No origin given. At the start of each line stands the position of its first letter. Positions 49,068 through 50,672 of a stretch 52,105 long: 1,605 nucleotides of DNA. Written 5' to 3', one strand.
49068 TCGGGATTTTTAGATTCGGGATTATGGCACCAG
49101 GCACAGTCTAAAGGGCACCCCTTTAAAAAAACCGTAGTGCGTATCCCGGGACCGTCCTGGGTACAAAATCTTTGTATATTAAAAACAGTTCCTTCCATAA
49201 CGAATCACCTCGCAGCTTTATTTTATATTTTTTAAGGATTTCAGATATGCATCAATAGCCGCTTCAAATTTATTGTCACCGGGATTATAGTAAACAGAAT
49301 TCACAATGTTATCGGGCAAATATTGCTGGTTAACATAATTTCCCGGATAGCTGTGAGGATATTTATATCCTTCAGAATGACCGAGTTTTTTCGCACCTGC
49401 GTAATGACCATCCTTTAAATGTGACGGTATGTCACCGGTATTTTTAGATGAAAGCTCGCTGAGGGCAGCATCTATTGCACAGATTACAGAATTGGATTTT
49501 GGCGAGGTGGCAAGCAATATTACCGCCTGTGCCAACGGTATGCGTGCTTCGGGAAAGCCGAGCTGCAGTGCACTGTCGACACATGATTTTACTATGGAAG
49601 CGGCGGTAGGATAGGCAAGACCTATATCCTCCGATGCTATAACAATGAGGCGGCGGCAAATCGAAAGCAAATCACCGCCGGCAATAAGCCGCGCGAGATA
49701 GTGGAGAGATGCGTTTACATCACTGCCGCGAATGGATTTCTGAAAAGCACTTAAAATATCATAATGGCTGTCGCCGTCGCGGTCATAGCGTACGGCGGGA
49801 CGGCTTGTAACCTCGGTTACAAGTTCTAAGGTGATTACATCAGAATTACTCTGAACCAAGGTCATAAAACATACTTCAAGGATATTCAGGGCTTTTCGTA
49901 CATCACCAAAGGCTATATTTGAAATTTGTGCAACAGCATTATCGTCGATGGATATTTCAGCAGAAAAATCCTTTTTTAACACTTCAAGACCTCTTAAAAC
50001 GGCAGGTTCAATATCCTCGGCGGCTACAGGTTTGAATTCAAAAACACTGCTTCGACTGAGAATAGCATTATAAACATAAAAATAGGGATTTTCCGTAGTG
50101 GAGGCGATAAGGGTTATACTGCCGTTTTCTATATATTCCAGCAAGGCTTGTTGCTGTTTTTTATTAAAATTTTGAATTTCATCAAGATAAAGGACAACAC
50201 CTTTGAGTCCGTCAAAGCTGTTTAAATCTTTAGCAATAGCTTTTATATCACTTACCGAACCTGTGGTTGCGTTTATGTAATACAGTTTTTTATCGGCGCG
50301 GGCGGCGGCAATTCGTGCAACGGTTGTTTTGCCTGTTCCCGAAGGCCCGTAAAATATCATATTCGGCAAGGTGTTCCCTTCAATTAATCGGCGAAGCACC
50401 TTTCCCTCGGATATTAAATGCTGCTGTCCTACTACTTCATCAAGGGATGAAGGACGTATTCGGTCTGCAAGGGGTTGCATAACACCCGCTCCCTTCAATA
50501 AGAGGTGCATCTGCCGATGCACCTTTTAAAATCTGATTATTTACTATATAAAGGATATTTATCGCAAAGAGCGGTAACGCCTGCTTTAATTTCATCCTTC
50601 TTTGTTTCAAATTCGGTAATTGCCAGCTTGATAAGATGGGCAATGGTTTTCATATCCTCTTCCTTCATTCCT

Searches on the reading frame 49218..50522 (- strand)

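Call 83: search_protein_families(library=pfam, proteins=[window:49218-50522:-], max_evalue=0.00001)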
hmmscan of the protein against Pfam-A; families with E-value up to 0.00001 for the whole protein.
window:49218-50522:- (434 aa): 7 families
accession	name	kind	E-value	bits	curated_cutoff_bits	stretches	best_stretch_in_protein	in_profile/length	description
PF12002.13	MgsA_C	-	7.6e-65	218.3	27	1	266-430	1-166/167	MgsA AAA+ ATPase C terminal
PF16193.11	AAA_assoc_2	-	6.5e-25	87.6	34.3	1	189-265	4-81/81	AAA C-terminal domain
PF00004.35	AAA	-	1.6e-10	41.9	21.2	1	55-160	1-125/131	ATPase family associated with various cellular activities (AAA)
PF05496.18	RuvB_N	-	9.7e-10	38.9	27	1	22-140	1-117/159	Holliday junction DNA helicase RuvB P-loop domain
PF14532.12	Sigma54_activ_2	-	8.4e-08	33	25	1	49-144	19-109/138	Sigma-54 interaction domain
PF07728.20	AAA_5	-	1.4e-07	32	22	1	54-144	1-103/139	AAA domain (dynein-related subfamily)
PF00158.32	Sigma54_activat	-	3.5e-06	27.2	20.2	0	57-144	27-130/168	Sigma-54 interaction domain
